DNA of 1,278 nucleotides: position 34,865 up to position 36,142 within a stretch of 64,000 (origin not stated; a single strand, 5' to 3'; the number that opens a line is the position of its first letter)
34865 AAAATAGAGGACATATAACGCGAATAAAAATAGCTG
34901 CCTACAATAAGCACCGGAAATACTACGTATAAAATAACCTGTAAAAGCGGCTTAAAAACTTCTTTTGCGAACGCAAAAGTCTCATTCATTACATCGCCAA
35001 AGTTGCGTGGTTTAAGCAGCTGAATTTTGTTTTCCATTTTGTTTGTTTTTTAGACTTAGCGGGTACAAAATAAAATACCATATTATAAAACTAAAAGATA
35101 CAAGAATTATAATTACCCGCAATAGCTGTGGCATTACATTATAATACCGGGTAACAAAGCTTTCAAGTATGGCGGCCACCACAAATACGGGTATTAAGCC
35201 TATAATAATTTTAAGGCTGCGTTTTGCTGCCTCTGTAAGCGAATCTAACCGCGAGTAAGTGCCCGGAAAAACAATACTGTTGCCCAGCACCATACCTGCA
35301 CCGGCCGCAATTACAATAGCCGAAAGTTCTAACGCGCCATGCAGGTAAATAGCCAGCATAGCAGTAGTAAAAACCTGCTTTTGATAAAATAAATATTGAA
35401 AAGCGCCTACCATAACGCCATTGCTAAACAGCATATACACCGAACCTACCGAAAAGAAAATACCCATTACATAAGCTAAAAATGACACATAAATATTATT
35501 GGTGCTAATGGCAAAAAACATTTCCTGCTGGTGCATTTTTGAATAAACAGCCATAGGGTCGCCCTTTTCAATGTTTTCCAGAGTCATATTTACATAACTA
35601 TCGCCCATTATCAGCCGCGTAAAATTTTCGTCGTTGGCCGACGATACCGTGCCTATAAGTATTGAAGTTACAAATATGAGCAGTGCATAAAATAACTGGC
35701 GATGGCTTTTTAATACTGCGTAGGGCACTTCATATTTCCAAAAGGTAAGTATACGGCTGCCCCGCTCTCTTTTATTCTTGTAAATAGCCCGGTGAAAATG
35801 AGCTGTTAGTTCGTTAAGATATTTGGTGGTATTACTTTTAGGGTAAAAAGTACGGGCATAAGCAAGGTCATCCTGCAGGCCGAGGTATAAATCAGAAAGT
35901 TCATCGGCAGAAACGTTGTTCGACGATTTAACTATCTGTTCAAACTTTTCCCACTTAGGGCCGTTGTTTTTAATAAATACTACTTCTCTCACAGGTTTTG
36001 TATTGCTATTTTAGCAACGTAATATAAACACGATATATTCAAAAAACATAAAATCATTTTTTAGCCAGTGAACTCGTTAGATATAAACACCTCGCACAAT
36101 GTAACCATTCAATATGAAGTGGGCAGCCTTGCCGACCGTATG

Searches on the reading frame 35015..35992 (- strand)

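Call 64: search_protein_families(library=pfam, proteins=[window:35015-35992:-], max_evalue=0.00001)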
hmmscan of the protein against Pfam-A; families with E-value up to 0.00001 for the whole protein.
window:35015-35992:- (326 aa): 1 family
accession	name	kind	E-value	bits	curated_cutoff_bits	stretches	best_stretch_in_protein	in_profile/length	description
PF01944.22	SpoIIM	-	5.2e-38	131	26.9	1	103-282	1-163/163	Stage II sporulation protein M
